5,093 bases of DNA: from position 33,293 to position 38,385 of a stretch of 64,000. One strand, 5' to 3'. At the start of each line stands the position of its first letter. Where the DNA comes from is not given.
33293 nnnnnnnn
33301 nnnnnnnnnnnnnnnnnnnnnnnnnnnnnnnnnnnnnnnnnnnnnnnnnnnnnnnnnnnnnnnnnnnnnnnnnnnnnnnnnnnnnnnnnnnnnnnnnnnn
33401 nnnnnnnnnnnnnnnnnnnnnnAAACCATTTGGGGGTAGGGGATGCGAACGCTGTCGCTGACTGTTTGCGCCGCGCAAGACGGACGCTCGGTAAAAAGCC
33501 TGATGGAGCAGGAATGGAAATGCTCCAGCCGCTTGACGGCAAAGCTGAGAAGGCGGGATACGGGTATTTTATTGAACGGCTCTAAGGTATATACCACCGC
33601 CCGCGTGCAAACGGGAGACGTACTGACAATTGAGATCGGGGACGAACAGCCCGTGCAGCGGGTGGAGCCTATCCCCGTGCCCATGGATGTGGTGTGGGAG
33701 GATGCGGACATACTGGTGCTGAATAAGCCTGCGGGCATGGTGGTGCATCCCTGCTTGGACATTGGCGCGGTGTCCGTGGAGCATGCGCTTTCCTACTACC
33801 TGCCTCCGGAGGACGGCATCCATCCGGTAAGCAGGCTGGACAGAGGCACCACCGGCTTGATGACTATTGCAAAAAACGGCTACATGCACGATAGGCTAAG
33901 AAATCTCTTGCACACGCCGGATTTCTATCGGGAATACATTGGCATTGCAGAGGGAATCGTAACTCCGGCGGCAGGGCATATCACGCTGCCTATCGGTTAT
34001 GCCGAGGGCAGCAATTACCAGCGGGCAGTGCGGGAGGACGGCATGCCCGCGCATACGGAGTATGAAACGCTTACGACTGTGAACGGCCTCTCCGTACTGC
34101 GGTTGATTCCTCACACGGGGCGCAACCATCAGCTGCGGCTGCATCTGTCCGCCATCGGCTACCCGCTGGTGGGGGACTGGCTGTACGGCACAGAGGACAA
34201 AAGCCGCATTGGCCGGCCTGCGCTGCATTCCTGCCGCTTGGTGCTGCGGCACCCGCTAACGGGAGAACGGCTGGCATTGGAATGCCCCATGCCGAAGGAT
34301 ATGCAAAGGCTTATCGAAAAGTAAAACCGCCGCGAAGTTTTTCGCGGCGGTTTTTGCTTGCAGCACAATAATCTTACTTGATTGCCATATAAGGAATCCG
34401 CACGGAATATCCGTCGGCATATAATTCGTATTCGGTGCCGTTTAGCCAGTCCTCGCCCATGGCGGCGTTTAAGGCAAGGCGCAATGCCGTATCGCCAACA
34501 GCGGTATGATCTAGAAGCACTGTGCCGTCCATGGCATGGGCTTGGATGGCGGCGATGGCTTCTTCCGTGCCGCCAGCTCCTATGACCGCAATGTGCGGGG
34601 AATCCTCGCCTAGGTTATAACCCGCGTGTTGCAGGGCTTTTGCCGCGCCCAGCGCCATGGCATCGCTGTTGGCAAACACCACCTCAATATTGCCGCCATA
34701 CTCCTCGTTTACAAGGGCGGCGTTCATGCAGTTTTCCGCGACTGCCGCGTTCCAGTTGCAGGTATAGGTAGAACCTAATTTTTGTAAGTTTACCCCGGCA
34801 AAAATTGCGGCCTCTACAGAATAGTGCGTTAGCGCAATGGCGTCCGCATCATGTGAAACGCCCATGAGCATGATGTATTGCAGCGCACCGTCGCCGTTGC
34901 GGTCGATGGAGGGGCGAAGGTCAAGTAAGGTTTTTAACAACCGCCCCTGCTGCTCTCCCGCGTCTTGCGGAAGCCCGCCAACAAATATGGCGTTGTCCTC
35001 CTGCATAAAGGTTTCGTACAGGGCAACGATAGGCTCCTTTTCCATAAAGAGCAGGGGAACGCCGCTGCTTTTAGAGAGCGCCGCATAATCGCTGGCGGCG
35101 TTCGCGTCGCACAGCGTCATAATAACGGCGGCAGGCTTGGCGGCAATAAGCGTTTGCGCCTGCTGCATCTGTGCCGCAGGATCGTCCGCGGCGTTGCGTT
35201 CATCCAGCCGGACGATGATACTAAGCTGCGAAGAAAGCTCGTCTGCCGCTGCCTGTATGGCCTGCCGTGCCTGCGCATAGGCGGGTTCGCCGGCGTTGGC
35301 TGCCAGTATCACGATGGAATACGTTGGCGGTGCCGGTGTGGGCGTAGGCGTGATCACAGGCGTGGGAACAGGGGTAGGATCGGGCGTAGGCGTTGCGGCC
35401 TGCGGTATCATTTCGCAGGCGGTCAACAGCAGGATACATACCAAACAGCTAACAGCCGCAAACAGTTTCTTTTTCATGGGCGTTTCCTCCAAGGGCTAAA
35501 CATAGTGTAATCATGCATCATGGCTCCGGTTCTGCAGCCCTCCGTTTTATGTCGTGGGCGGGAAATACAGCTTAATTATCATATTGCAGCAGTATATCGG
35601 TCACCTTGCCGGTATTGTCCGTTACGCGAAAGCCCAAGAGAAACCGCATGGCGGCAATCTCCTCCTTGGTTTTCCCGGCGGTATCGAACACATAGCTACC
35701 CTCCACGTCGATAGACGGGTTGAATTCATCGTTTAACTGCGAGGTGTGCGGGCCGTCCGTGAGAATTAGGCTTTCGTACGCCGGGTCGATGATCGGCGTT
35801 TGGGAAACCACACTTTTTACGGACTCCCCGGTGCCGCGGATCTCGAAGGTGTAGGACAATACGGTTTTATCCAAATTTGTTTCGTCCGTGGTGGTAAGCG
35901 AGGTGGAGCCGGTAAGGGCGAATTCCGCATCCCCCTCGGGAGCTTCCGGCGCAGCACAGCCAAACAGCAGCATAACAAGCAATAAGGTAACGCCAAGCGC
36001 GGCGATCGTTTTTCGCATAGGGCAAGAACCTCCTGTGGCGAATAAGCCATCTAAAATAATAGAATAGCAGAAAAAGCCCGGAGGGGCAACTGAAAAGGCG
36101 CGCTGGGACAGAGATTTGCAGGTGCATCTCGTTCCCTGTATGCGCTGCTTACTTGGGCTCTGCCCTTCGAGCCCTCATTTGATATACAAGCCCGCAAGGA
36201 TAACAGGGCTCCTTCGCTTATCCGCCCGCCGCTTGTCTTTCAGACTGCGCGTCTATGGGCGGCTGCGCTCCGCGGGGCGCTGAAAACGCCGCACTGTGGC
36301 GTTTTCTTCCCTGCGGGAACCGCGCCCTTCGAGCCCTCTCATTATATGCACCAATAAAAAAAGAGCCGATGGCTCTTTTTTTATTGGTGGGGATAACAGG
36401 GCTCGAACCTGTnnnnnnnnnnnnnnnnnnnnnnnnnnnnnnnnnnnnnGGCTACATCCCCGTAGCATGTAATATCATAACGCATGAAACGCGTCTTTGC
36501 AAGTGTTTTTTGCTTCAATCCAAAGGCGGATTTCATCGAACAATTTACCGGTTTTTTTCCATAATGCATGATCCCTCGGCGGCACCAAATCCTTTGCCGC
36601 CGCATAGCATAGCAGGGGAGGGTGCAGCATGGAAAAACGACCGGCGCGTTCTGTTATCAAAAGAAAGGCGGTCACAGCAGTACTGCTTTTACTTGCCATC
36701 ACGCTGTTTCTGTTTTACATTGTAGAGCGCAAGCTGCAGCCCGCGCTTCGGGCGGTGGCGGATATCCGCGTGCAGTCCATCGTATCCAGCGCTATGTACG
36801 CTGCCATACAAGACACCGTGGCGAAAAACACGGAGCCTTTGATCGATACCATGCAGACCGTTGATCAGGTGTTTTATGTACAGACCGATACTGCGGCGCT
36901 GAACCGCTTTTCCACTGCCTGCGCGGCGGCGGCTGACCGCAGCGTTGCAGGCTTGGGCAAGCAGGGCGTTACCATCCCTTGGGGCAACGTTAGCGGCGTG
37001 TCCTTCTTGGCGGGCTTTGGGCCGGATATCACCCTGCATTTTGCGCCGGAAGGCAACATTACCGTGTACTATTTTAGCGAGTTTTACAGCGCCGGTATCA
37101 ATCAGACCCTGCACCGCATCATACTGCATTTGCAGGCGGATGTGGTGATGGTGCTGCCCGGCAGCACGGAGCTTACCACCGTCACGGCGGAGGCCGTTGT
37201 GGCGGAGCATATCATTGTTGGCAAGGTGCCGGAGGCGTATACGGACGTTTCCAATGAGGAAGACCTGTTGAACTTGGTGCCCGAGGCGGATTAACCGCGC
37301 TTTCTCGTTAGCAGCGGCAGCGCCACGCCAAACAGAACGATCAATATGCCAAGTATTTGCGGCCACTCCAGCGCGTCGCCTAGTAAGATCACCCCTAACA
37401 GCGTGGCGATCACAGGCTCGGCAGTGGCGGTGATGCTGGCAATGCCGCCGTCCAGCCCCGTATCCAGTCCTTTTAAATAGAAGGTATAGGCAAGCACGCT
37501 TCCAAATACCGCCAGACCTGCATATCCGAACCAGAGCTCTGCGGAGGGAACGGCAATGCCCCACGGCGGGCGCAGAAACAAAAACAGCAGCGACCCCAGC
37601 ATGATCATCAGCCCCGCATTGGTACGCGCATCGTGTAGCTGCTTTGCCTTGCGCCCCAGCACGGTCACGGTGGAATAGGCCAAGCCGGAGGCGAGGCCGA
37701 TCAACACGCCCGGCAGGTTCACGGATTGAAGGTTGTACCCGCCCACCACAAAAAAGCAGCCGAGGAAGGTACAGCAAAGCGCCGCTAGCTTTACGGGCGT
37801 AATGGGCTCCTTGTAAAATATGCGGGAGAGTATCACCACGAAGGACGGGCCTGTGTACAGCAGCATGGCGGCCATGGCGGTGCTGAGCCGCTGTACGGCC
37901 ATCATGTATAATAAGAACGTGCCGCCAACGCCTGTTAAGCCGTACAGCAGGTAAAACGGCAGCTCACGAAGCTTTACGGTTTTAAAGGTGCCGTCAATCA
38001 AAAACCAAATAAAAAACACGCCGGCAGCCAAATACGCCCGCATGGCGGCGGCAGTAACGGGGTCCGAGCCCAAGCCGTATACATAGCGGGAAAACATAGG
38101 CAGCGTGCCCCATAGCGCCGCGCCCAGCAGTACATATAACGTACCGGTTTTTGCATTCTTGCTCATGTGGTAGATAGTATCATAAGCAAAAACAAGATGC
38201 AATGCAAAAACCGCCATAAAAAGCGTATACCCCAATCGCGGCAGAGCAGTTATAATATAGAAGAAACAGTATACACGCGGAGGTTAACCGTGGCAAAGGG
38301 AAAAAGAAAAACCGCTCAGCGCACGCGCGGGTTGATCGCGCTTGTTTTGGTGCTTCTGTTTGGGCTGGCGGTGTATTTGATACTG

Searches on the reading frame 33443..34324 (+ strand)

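Call 37: search_protein_families(library=pfam, proteins=[window:33443-34324:+], max_evalue=0.00001)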
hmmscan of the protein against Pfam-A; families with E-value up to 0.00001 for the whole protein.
window:33443-34324:+ (293 aa): 1 family
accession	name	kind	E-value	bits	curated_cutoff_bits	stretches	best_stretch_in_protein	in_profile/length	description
PF00849.27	PseudoU_synth_2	-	4.2e-26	92.4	26.8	1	89-237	1-152/152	RNA pseudouridylate synthase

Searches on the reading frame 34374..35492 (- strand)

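Call 37: search_protein_families(library=pfam, proteins=[window:34374-35492:-], max_evalue=0.00001)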
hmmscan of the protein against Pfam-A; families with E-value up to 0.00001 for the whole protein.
window:34374-35492:- (372 aa): 1 family
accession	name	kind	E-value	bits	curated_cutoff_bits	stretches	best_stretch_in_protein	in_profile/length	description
PF13407.12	Peripla_BP_4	-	7.4e-33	114.6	35.1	1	60-347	1-257/258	Periplasmic binding protein domain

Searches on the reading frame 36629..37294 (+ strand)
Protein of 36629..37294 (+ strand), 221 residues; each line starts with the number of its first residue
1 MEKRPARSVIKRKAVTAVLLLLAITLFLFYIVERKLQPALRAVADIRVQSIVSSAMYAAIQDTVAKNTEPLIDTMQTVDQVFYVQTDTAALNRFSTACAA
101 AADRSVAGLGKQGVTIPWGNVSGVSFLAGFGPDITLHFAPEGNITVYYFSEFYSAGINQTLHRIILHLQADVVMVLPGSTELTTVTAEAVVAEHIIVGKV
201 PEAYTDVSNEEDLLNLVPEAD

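Call 37: search_protein_families(library=pfam, proteins=[window:36629-37294:+], max_evalue=0.00001)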
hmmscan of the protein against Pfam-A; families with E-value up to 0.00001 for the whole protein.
window:36629-37294:+ (221 aa): 1 family
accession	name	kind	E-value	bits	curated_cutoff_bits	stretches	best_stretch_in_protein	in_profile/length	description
PF09560.15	Spore_YunB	-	2.5e-27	95.3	25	1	114-202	2-90/91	Sporulation protein YunB (Spo_YunB)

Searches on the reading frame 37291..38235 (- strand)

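Call 38: search_protein_families(library=pfam, proteins=[window:37291-38235:-], max_evalue=0.00001)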
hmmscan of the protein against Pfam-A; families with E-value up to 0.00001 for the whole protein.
window:37291-38235:- (314 aa): 2 families
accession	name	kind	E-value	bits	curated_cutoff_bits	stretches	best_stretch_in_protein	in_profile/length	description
PF00892.27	EamA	-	3.5e-39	134.6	28.2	2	30-164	2-134/135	EamA-like transporter family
PF03151.22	TPT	-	7.8e-06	25.9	30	0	57-225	29-196/291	Triose-phosphate Transporter family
